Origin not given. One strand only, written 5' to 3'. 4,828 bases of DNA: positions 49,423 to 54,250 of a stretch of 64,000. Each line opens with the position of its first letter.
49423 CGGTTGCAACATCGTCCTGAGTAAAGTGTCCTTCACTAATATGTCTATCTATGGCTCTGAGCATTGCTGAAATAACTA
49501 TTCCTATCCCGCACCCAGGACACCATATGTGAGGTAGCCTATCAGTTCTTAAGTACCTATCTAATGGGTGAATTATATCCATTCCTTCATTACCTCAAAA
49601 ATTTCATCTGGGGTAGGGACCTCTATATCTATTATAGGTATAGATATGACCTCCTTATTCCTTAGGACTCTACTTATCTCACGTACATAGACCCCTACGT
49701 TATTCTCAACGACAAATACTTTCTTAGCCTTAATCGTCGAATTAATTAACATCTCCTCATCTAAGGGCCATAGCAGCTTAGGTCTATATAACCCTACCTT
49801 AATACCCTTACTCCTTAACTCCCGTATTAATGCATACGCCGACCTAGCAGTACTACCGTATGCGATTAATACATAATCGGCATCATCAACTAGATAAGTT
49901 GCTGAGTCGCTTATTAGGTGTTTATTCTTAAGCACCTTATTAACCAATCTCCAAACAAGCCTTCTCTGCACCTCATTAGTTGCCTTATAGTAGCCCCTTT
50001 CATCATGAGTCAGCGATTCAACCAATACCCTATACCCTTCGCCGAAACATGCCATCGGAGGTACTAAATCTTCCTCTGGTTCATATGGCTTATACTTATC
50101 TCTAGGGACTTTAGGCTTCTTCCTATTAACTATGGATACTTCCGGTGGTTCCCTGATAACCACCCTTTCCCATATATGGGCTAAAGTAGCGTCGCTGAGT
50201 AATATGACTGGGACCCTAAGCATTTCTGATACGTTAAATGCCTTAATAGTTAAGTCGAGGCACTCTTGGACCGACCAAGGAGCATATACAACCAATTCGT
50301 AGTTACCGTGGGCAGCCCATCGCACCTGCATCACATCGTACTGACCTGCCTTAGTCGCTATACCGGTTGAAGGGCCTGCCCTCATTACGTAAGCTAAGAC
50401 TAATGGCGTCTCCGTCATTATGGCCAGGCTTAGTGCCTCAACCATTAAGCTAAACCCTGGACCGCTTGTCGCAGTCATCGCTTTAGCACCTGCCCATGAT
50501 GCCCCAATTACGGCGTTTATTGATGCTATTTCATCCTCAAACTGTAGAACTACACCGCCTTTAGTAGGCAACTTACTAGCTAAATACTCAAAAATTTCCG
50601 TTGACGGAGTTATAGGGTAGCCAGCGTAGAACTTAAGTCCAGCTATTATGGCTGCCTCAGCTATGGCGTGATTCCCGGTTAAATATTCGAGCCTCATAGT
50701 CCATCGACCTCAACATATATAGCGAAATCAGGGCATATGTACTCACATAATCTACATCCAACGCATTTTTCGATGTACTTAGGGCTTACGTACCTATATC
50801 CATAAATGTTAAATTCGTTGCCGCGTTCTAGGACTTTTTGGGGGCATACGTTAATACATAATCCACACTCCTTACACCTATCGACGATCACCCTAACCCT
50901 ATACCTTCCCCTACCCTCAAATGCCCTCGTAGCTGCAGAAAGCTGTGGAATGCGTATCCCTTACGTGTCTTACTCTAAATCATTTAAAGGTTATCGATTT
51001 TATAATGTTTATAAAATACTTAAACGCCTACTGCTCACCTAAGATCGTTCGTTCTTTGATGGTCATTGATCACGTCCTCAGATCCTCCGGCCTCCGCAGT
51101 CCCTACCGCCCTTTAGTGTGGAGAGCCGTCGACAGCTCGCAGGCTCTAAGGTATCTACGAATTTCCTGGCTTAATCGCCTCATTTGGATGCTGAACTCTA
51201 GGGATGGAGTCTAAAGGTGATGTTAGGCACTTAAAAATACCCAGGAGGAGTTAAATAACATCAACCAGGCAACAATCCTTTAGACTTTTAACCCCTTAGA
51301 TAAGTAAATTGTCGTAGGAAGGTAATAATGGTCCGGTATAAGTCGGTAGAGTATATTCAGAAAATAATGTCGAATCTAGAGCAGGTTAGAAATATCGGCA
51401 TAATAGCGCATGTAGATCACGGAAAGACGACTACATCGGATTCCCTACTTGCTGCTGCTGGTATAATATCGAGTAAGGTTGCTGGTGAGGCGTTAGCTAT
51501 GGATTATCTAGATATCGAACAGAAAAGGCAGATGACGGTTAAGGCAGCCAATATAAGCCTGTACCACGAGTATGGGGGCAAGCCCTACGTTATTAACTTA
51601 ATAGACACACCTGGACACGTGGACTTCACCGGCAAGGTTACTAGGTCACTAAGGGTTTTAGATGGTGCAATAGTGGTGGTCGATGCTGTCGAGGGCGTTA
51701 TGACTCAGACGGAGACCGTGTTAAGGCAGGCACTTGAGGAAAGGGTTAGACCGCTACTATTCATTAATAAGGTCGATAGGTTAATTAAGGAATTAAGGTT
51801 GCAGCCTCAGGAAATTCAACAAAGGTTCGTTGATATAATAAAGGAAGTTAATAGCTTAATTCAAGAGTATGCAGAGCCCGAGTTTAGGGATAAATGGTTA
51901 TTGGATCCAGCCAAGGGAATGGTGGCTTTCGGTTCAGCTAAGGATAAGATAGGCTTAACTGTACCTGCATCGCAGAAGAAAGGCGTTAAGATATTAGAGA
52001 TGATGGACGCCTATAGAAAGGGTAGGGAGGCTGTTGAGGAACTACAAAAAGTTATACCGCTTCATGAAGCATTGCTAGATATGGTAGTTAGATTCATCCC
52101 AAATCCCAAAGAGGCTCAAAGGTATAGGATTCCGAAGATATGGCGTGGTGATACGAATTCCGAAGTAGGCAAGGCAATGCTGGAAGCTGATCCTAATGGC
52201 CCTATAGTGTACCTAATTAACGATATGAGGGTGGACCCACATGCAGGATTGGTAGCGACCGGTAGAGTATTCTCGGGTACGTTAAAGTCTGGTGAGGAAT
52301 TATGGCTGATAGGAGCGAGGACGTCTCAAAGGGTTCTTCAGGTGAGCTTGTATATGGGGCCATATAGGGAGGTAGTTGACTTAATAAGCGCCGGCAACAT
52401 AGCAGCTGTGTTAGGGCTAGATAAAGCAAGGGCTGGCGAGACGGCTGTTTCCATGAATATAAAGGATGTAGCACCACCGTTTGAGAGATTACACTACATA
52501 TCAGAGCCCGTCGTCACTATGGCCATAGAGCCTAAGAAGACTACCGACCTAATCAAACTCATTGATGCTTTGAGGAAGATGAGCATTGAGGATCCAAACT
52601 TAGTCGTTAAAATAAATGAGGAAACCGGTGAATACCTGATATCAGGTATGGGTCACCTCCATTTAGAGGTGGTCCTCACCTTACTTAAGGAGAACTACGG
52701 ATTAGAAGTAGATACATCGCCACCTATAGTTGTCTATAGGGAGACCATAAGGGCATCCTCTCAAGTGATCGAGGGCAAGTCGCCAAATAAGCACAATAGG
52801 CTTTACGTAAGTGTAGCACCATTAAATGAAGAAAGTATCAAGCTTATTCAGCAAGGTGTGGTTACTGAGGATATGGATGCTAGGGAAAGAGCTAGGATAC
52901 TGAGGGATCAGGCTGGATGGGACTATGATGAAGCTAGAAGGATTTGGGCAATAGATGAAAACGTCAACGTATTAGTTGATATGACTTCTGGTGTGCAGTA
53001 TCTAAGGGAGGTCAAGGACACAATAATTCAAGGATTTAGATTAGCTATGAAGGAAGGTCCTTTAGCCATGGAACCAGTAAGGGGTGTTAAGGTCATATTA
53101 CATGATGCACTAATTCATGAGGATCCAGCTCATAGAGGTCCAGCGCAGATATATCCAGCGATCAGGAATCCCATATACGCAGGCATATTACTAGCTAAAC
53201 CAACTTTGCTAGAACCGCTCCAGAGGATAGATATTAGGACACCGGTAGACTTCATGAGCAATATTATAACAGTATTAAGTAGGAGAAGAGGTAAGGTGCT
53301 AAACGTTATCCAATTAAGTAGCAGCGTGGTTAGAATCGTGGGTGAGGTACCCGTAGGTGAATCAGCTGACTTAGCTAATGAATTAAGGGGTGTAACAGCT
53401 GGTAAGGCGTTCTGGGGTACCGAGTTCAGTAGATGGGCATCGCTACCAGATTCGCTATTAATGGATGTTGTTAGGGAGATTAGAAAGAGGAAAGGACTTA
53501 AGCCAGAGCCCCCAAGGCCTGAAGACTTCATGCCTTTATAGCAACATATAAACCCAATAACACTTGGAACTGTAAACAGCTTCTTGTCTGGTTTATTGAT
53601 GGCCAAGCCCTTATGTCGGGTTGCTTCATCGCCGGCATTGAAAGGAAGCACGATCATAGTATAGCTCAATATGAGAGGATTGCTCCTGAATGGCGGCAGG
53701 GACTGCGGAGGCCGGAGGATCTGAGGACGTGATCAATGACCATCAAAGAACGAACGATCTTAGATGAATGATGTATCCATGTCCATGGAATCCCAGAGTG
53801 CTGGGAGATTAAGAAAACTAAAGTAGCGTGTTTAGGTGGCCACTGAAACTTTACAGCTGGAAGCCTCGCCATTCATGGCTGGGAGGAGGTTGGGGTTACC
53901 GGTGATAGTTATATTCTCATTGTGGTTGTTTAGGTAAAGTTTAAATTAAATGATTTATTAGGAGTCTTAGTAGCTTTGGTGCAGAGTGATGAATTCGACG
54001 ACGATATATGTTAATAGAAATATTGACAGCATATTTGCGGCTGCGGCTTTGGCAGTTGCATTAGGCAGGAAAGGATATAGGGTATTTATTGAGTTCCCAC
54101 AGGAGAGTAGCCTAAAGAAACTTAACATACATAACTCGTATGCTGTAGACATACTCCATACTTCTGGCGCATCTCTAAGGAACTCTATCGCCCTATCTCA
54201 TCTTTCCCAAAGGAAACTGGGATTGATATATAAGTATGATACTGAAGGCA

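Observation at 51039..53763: A 72-bp inverted repeat (66 bp perfect) brackets the entire aEF-2 gene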

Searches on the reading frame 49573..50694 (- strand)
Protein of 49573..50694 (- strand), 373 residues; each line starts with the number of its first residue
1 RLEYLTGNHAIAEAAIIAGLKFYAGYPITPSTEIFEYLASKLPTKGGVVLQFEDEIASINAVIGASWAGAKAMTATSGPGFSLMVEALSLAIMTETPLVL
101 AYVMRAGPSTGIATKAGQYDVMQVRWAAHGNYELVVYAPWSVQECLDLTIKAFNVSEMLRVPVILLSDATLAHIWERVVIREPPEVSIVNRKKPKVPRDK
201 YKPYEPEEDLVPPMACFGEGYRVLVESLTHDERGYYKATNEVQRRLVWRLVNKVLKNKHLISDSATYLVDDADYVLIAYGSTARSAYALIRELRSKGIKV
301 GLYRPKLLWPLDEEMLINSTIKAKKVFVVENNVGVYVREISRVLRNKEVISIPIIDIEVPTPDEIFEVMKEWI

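Call 43: find_homologous_proteins(query=window:49573-50694:-, max_evalue=1e-150)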
Query window:49573-50694:- (373 aa): 45 proteins with E <= 1e-150 among 8000 candidates.
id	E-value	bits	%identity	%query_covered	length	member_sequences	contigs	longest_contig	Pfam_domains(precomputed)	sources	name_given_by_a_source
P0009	7.5e-244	826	100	100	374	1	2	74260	PF01855.25,PF17147.10,PF02780.26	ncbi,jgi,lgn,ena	-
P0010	1.4e-234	796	94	100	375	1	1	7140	PF01855.25,PF17147.10,PF02780.26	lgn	-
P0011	2.5e-207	706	81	100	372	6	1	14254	PF01855.25,PF17147.10,PF02780.26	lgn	-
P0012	4.0e-205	699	82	100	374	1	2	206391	PF01855.25,PF17147.10,PF02780.26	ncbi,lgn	-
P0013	3.1e-202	689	79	100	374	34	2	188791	PF01855.25,PF17147.10,PF02780.26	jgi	jgi:2-oxoglutarate ferredoxin oxidoreductase subunit alpha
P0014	4.2e-201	686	79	100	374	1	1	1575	PF01855.25,PF17147.10,PF02780.26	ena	-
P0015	1.1e-196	671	81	96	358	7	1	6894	PF01855.25,PF17147.10,PF02780.26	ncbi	ncbi:MAG: 2-oxoacid:acceptor oxidoreductase subunit alpha [Sulfolobales archaeon]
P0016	9.3e-196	668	80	96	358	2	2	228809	PF01855.25,PF17147.10,PF02780.26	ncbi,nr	ncbi:MAG: 2-oxoacid:acceptor oxidoreductase subunit alpha [Sulfolobales archaeon]|nr:2-oxoacid:accep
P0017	1.3e-195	667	76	100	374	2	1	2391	PF01855.25,PF17147.10,PF02780.26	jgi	-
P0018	9.1e-175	599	70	100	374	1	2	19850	PF01855.25,PF17147.10,PF02780.26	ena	-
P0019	3.9e-174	597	70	100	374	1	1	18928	PF01855.25,PF17147.10,PF02780.26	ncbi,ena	-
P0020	7.1e-174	596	69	100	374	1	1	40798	PF01855.25,PF17147.10,PF02780.26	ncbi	-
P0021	8.8e-174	596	70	100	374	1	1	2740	PF01855.25,PF17147.10,PF02780.26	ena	-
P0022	2.4e-172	591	69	100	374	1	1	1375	PF01855.25,PF17147.10,PF02780.26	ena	-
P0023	4.5e-172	590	68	100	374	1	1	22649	PF01855.25,PF17147.10,PF02780.26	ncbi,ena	-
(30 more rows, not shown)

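Call 45: find_encoding_contigs(protein=P0010, flank=10000)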
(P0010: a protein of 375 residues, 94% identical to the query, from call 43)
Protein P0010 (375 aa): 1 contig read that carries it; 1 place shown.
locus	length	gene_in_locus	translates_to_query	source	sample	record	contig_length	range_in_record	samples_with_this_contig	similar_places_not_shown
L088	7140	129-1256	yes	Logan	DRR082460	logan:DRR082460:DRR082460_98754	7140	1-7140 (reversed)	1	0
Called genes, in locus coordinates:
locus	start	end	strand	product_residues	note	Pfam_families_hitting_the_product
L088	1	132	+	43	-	?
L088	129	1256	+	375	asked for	PF01855:POR_N, PF02780:Transketolase_C, PF17147:PFOR_II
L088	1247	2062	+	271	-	PF02775:TPP_enzyme_C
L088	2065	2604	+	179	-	PF01558:POR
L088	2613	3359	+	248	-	-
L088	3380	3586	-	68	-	-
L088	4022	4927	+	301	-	PF04055:Radical_SAM, PF06463:Mob_synth_C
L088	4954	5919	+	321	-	PF00106:adh_short (weak), PF01073:3Beta_HSD, PF01370:Epimerase, PF02719:Polysacc_synt_2, PF04321:RmlD_sub_bind, PF13460:NAD_binding_10, PF16363:GDP_Man_Dehyd, PF07993:NAD_binding_4, +1 more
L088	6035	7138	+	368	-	?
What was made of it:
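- Tried and rejected: The PORa homologue P0010 gave contig L088, which stops inside the ferredoxin gene (calls 43, 45).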

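Call 46: find_encoding_contigs(protein=P0011, flank=10000)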
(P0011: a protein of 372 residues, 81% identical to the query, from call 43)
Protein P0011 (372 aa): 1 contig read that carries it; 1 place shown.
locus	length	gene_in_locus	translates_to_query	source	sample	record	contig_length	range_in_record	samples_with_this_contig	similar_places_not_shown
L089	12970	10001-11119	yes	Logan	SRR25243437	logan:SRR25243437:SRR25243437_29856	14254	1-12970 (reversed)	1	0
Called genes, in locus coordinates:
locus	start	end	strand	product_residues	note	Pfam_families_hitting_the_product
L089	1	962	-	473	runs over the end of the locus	PF00133:tRNA-synt_1 (faint), PF01406:tRNA-synt_1e, PF01921:tRNA-synt_1f (faint), PF09334:tRNA-synt_1g, PF09190:DALR_2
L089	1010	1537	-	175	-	PF18306:LDcluster4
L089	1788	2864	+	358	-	PF00579:tRNA-synt_1b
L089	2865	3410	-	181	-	PF13847:Methyltransf_31, PF08241:Methyltransf_11 (weak), PF13649:Methyltransf_25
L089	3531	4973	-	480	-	PF22025:ThiI_fer, PF02926:THUMP, PF02568:ThiI, PF06508:QueC (faint), PF00581:Rhodanese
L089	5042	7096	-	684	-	PF03030:H_PPase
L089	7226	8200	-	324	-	PF00106:adh_short (faint), PF01073:3Beta_HSD, PF01370:Epimerase, PF02719:Polysacc_synt_2, PF04321:RmlD_sub_bind, PF13460:NAD_binding_10, PF16363:GDP_Man_Dehyd, PF07993:NAD_binding_4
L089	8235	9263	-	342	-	PF04055:Radical_SAM, PF06463:Mob_synth_C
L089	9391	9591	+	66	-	-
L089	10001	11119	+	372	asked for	PF01855:POR_N, PF02780:Transketolase_C, PF17147:PFOR_II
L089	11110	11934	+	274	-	PF02775:TPP_enzyme_C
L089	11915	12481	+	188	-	PF01558:POR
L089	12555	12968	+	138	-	?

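Call 47: find_encoding_contigs(protein=P0013, flank=6000, max_places=2)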
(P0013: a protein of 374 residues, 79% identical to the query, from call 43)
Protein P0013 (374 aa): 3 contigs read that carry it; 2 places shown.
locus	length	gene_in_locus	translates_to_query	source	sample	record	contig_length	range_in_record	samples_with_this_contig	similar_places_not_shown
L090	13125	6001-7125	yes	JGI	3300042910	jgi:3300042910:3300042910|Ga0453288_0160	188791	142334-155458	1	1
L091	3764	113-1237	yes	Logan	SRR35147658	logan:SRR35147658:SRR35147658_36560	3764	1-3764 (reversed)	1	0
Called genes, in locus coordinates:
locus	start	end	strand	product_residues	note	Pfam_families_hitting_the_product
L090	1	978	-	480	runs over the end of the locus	PF22025:ThiI_fer, PF02926:THUMP, PF02568:ThiI, PF06508:QueC (faint), PF00581:Rhodanese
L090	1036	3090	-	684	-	PF03030:H_PPase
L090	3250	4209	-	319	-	PF00106:adh_short (faint), PF01073:3Beta_HSD, PF01370:Epimerase, PF02719:Polysacc_synt_2, PF04321:RmlD_sub_bind, PF13460:NAD_binding_10 (weak), PF16363:GDP_Man_Dehyd, PF07993:NAD_binding_4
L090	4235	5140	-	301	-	PF04055:Radical_SAM, PF06463:Mob_synth_C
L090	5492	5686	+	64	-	-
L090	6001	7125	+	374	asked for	PF01855:POR_N, PF02780:Transketolase_C, PF17147:PFOR_II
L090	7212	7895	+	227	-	PF02775:TPP_enzyme_C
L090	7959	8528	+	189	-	PF01558:POR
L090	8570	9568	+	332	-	-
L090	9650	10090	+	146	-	PF01967:MoaC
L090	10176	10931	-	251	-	-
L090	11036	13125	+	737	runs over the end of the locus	PF00009:GTP_EFTU, PF22042:EF-G_D2, PF03144:GTP_EFTU_D2, PF14492:EFG_III, PF03764:EFG_IV, PF00679:EFG_C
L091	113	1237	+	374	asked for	PF01855:POR_N, PF02780:Transketolase_C, PF17147:PFOR_II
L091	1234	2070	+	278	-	PF02775:TPP_enzyme_C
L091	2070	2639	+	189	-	PF01558:POR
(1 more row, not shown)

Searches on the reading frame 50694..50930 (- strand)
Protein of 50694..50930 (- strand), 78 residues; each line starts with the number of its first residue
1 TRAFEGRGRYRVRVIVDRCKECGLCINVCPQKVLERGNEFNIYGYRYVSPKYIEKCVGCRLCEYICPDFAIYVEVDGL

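Call 30: search_protein_families(library=pfam, proteins=[window:50694-50930:-], max_evalue=0.1)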
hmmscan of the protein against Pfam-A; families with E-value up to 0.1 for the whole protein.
window:50694-50930:- (78 aa): 17 families
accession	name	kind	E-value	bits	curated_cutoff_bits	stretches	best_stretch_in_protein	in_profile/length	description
PF00037.32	Fer4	-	1.5e-11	44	21.1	2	13-34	2-23/24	4Fe-4S binding domain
PF14697.11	Fer4_21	-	4.2e-10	40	35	2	4-31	26-53/59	4Fe-4S dicluster domain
PF12838.12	Fer4_7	-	5.4e-10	40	27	1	18-67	1-49/52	4Fe-4S dicluster domain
PF12800.12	Fer4_4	-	1.1e-09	38.2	24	2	17-31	2-16/17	4Fe-4S binding domain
PF12797.12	Fer4_2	-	3e-09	36.7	24.5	2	11-30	2-21/22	4Fe-4S binding domain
PF13187.11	Fer4_9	-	7e-09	36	27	2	18-69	1-50/52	4Fe-4S dicluster domain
PF12837.12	Fer4_6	-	1.6e-08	34.5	25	2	12-30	2-20/24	4Fe-4S binding domain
PF13237.11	Fer4_10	-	2.4e-07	31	25.5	1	13-67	3-53/53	4Fe-4S dicluster domain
PF13484.11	Fer4_16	-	6.1e-07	30.6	30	1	18-67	1-64/66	4Fe-4S double cluster binding domain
PF13183.11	Fer4_8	-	1.1e-06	29.5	27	2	16-67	2-65/68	4Fe-4S dicluster domain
PF13534.11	Fer4_17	-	1.9e-05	25.5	22.2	2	18-68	1-58/61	4Fe-4S dicluster domain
PF12798.12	Fer4_3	-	2.6e-05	25.2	27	1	19-32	1-14/15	4Fe-4S binding domain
PF25160.1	LdpA_Fe-S-bd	-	2.7e-05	24.3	27.6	1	12-35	21-44/49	LdpA Fe-S cluster-binding domain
PF13370.11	Fer4_13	-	0.00024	22.1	24.5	0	17-31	2-18/58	4Fe-4S single cluster domain of Ferredoxin I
PF17179.9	Fer4_22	-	0.0066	17.7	27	0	54-67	79-92/95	4Fe-4S dicluster domain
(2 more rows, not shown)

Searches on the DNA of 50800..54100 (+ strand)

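Call 8: search_rna_families(source=window, start=50800, end=54100, threshold=evalue, max_evalue=10, show_alignments=3)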
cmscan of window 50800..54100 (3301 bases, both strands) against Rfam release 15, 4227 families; matches with E-value up to 10: 3.
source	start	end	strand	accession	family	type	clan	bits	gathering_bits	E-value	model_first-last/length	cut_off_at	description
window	53789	53905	+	RF00062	HgcC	Gene;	-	20.7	50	0.087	1-130/130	no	HgcC family RNA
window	52018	52104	+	RF01964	RMST_3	Gene; lncRNA;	-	17.6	55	5.7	1-109/109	no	Rhabdomyosarcoma 2 associated transcript conserved region 3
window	53985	54062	+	RF01404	PinT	Gene; sRNA;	-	16.6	60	5.7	1-76/76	no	PinT (STnc440) Hfq binding RNA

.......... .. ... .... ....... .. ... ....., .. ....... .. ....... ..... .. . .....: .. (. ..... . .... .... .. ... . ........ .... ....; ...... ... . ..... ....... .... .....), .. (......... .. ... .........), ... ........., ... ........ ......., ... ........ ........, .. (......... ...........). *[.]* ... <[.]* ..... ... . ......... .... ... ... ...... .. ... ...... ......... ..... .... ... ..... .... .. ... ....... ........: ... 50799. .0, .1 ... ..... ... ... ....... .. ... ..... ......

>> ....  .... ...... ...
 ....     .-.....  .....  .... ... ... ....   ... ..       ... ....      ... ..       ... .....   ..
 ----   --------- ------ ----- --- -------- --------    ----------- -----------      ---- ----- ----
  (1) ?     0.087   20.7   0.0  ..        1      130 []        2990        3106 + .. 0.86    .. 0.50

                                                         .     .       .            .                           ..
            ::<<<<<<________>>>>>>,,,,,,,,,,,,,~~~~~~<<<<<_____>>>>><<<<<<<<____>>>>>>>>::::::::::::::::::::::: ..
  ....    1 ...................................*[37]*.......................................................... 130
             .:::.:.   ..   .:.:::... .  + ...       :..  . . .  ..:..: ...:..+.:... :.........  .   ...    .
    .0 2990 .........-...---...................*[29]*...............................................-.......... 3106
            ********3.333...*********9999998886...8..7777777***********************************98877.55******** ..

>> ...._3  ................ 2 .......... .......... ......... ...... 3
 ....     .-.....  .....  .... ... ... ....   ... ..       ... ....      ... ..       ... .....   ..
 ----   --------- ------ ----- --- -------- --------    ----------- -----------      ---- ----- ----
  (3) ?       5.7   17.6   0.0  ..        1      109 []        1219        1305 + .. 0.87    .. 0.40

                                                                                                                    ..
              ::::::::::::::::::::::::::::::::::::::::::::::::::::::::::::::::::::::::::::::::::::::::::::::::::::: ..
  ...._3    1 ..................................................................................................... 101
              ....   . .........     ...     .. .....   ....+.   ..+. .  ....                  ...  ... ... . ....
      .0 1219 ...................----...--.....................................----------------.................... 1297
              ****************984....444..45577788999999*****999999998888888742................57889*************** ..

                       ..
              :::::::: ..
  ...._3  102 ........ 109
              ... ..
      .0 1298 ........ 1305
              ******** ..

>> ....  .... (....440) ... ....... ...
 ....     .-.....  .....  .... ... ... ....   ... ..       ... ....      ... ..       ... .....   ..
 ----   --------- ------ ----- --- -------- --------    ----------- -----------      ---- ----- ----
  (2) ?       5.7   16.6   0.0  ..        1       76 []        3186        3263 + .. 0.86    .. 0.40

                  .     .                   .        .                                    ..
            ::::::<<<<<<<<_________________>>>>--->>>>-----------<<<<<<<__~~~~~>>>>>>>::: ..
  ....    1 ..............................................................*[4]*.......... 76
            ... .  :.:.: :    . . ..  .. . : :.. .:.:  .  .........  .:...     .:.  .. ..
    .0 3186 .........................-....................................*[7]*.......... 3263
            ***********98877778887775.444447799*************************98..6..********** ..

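Call 25: search_dna_similar(query=window:51030-51120:+, collection=plasmids, mode=distant, max_evalue=1, max_rows=10)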
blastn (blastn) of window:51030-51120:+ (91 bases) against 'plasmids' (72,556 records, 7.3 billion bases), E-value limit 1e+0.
No match.

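Call 26: search_dna_similar(query=window:51030-51120:+, collection=phages, mode=distant, max_evalue=1, max_rows=10)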
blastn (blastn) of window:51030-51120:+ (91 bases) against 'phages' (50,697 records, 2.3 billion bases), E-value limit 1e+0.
No match.
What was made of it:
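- in plasmids or phages (calls 25, 26);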
